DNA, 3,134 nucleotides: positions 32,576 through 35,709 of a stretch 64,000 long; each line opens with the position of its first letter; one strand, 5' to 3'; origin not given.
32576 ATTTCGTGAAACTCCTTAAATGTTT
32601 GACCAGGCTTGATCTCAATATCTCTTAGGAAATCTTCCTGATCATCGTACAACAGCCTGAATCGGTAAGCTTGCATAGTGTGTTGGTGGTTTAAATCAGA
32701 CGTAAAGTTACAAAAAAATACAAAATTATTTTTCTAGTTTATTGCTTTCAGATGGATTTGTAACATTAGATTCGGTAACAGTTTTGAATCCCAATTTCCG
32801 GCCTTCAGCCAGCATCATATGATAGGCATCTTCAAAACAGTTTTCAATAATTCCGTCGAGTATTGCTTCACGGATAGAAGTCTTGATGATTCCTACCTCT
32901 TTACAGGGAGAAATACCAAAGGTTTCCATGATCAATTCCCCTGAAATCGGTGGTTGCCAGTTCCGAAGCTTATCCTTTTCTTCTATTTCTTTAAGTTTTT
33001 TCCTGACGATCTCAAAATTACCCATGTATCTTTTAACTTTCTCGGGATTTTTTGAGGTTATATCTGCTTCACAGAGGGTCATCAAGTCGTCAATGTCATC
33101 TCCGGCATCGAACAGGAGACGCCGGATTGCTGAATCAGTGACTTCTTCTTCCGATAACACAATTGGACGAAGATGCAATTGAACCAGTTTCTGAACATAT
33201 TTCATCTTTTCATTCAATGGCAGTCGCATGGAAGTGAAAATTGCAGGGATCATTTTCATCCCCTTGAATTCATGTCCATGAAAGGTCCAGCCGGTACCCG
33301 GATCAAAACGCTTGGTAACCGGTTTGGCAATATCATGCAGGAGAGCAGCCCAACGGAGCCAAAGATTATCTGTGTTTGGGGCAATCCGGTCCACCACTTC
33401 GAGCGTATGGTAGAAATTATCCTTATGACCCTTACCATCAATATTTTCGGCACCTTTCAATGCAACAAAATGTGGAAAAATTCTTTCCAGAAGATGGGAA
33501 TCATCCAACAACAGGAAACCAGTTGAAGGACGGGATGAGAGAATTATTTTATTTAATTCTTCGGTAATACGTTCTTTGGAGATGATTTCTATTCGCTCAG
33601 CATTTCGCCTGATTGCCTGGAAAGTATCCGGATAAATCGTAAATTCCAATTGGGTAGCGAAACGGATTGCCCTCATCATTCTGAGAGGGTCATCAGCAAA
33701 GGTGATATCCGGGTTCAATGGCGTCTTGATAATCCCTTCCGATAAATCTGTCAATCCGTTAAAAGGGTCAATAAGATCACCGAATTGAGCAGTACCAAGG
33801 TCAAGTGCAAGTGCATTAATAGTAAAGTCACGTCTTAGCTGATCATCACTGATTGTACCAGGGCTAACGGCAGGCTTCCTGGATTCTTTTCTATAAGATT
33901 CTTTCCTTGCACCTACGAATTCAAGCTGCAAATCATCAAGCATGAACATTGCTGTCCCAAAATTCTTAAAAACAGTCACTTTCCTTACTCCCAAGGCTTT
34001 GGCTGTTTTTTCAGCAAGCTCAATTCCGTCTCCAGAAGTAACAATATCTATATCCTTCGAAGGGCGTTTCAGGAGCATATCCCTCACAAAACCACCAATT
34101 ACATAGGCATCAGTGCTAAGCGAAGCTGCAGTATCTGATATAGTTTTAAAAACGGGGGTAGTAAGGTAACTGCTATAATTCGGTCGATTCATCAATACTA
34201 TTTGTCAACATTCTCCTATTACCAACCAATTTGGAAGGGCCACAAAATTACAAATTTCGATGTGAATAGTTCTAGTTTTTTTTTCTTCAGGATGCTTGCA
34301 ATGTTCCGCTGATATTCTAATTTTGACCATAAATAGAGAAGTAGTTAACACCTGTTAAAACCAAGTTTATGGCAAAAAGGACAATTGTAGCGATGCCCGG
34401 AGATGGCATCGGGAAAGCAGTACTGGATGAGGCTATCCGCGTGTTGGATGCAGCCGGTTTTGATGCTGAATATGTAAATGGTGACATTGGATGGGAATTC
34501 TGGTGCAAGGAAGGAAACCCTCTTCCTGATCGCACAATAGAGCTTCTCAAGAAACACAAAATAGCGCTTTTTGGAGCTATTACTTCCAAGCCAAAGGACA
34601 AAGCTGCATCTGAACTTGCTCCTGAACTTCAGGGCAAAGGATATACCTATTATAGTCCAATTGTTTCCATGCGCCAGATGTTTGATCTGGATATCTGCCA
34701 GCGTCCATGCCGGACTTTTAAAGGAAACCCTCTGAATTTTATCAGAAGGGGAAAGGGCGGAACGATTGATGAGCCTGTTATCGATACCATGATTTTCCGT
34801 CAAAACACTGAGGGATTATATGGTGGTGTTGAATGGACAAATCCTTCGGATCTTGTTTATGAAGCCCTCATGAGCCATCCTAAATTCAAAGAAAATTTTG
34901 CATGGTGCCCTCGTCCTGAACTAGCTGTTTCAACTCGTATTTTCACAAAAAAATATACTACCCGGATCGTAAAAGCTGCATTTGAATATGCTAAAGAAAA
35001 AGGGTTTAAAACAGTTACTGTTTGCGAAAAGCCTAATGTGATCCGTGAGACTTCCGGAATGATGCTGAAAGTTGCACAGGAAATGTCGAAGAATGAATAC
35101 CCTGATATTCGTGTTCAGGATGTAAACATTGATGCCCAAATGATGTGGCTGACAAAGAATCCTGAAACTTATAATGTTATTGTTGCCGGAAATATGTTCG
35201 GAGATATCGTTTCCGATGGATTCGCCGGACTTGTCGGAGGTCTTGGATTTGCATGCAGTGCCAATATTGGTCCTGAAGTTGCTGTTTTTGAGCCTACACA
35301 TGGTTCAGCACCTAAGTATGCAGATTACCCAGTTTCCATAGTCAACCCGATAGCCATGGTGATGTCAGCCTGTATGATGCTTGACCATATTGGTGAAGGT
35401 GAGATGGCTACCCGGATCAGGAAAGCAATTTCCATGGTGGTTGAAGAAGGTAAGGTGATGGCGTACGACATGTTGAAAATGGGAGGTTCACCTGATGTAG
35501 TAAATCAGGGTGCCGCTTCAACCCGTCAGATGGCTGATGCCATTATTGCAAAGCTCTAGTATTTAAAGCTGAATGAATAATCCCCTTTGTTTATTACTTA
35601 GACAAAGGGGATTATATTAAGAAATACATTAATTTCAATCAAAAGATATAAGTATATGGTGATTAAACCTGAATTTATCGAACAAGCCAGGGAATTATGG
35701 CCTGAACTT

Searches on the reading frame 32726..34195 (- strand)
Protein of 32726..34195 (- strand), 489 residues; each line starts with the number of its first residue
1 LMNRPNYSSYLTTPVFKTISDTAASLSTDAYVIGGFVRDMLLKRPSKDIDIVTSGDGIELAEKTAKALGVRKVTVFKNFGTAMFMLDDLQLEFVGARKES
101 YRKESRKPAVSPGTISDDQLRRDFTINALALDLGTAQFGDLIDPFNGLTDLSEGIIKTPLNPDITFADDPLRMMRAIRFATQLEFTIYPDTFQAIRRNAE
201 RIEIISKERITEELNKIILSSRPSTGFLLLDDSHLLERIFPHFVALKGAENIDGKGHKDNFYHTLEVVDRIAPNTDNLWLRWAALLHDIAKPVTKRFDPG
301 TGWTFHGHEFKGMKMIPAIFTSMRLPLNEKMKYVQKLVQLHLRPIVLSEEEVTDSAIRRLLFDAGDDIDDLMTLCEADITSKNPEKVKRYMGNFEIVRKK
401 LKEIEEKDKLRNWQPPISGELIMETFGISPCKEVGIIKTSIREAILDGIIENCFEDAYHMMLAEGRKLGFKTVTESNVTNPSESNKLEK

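Call 49: search_protein_families(library=pfam, max_evalue=0.001, proteins=[window:32726-34195:-])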
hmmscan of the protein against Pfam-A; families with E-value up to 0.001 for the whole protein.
window:32726-34195:- (489 aa): 3 families
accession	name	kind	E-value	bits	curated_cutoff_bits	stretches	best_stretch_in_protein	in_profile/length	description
PF01743.26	PolyA_pol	-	1.9e-26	93.3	23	1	30-156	1-125/126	Poly A polymerase head domain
PF12627.12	PolyA_pol_RNAbd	-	8.8e-21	73.9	22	1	185-243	2-60/64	Probable RNA and SrmB- binding site of polymerase A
PF01966.28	HD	-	2.3e-10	41.2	22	1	261-354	2-93/116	HD domain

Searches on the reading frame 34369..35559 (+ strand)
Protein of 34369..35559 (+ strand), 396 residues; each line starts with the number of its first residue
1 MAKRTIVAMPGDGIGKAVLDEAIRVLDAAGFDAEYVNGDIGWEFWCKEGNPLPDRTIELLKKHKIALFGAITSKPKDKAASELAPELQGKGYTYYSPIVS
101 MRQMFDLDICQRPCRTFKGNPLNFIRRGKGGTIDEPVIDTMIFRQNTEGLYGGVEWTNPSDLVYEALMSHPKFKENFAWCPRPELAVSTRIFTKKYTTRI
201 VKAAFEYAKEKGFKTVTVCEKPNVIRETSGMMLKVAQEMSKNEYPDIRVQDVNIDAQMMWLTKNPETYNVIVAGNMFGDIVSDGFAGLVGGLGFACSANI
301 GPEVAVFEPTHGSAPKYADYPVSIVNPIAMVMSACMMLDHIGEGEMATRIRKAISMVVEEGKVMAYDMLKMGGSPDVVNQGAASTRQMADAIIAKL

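Call 49: search_protein_families(library=pfam, max_evalue=0.001, proteins=[window:34369-35559:+])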
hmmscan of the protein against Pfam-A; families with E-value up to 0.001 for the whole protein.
window:34369-35559:+ (396 aa): 1 family
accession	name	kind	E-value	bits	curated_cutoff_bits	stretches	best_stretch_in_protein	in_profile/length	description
PF00180.25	Iso_dh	-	1.3e-75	255.3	27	1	5-392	1-348/348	Isocitrate/isopropylmalate dehydrogenase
